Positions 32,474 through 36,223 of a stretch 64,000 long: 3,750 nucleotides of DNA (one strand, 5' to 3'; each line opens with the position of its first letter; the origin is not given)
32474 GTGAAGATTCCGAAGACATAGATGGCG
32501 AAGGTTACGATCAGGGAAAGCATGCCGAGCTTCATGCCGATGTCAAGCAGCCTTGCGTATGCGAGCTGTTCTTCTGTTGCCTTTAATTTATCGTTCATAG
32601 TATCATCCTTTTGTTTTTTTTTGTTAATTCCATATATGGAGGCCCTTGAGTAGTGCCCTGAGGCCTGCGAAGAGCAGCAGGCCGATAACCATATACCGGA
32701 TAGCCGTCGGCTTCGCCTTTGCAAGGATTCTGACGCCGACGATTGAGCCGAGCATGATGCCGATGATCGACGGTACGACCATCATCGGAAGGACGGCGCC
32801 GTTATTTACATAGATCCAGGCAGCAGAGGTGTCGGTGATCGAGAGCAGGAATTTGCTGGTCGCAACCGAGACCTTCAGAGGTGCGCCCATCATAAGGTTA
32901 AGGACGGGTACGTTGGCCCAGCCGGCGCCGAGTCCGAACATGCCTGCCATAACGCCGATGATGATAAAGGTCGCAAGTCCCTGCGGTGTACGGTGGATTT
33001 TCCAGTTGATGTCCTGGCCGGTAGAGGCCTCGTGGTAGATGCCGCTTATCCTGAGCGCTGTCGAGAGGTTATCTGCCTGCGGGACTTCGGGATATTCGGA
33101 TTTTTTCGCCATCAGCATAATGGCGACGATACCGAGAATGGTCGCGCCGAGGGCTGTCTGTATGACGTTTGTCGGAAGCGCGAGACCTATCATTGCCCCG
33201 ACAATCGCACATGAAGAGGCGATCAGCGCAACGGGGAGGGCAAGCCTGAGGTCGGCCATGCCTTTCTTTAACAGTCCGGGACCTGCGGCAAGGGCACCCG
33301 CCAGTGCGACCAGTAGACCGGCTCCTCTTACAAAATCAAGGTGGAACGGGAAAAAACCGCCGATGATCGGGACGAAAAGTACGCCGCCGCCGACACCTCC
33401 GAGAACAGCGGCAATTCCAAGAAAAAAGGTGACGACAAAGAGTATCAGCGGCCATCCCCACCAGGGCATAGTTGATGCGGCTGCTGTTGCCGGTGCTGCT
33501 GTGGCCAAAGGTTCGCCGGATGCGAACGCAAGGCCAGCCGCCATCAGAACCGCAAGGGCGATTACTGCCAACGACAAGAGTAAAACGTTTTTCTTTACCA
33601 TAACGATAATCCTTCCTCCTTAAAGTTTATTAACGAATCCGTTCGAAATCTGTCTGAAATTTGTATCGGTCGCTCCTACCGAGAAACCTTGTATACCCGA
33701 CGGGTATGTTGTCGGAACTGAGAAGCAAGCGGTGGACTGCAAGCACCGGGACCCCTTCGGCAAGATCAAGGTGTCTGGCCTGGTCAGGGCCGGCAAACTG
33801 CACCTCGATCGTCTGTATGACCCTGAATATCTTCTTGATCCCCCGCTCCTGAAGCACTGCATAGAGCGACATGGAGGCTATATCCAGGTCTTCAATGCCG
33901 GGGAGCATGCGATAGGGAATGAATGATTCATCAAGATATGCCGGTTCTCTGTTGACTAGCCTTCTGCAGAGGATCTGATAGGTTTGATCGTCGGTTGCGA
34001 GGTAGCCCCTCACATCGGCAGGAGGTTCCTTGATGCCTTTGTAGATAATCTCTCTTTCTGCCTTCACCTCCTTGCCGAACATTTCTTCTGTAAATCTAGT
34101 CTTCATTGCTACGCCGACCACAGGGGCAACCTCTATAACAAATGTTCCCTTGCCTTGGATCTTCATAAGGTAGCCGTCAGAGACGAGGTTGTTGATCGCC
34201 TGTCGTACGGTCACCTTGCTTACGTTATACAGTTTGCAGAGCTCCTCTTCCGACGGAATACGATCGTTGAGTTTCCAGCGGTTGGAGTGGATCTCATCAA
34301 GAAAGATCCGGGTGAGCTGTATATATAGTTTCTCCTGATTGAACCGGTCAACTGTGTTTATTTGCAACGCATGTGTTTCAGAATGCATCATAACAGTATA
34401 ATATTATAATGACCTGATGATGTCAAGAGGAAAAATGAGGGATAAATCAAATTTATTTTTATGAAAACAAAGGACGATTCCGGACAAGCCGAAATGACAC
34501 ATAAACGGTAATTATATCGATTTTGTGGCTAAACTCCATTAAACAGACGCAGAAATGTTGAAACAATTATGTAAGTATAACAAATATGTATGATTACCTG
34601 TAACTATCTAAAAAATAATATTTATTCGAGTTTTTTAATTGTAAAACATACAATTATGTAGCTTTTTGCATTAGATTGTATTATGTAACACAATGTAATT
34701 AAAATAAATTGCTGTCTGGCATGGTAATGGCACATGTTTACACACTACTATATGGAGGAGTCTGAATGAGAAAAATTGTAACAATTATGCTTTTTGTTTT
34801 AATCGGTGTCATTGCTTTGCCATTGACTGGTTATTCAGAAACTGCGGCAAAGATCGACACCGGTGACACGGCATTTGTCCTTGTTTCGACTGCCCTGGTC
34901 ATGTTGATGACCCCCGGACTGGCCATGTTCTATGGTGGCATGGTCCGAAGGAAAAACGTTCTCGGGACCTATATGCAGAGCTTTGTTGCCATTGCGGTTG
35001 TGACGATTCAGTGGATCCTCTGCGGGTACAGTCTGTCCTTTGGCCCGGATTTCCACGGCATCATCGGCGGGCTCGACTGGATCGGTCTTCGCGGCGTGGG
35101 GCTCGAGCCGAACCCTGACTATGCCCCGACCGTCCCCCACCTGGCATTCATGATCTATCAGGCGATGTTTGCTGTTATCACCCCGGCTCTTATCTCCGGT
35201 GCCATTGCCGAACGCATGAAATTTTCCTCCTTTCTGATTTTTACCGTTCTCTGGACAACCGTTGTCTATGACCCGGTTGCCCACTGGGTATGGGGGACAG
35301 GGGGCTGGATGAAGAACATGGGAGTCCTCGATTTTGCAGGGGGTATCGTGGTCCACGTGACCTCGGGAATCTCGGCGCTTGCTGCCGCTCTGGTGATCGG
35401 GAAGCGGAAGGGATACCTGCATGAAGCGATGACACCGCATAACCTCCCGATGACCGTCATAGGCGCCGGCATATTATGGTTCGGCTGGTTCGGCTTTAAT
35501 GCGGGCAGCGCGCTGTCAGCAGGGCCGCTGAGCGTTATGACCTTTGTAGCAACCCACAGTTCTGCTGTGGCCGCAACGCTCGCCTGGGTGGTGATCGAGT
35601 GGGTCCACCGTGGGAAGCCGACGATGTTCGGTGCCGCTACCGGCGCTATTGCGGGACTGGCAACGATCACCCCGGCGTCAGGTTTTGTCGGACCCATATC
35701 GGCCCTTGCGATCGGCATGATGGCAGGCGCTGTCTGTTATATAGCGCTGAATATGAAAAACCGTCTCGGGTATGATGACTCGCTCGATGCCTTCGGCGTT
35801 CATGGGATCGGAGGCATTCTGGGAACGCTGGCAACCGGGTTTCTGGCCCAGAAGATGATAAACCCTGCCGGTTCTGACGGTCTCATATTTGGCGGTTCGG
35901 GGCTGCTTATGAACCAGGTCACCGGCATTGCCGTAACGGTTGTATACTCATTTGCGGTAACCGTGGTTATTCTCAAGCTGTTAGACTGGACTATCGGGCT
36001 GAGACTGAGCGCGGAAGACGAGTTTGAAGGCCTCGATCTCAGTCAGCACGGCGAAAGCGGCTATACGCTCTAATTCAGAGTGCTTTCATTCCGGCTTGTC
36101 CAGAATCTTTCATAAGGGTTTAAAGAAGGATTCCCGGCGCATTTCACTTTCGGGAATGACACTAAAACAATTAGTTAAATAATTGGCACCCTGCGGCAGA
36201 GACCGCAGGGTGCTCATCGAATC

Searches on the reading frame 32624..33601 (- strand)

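Call 87: search_protein_families(library=pfam, proteins=[window:32624-33601:-], max_evalue=0.00001)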
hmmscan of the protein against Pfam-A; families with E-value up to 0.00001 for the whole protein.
window:32624-33601:- (325 aa): 1 family
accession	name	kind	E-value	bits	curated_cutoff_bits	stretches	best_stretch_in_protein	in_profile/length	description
PF01925.25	TauE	-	6.5e-36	124.6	32.6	1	54-315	1-236/237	Sulfite exporter TauE/SafE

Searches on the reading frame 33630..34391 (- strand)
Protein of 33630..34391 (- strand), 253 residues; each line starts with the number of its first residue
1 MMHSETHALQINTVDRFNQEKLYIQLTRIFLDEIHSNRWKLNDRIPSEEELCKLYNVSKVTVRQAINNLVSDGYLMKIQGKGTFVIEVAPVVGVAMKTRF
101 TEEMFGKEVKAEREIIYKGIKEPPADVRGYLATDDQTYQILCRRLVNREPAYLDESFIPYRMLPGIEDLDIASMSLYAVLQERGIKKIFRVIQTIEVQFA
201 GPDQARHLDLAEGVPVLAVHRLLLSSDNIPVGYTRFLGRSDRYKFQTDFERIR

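Call 87: search_protein_families(library=pfam, proteins=[window:33630-34391:-], max_evalue=0.00001)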
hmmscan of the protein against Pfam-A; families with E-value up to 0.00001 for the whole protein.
window:33630-34391:- (253 aa): 2 families
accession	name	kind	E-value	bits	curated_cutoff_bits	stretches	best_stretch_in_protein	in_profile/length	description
PF07702.18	UTRA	-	1.3e-23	83.8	23.8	1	113-244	8-141/141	UTRA domain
PF00392.27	GntR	-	2.8e-16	59.3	27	1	31-85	10-64/64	Bacterial regulatory proteins, gntR family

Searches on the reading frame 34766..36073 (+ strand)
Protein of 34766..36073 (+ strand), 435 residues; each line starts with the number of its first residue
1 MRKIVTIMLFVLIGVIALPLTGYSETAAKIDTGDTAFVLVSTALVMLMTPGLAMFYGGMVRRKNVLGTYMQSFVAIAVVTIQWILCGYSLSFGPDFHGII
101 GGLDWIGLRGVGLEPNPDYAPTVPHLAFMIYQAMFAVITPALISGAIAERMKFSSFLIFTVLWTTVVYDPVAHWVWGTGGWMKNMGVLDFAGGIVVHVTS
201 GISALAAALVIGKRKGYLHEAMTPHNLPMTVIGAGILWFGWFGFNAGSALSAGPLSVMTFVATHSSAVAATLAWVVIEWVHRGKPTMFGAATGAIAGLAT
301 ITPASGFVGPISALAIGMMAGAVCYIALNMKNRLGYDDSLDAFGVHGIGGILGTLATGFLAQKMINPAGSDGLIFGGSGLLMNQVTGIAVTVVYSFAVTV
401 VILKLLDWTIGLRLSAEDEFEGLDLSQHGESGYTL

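Call 87: search_protein_families(library=pfam, proteins=[window:34766-36073:+], max_evalue=0.00001)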
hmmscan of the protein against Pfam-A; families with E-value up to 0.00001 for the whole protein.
window:34766-36073:+ (435 aa): 1 family
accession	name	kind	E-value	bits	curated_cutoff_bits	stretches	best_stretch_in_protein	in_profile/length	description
PF00909.26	Ammonium_transp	-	1.8e-133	445.6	23.2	1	36-433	1-399/399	Ammonium Transporter Family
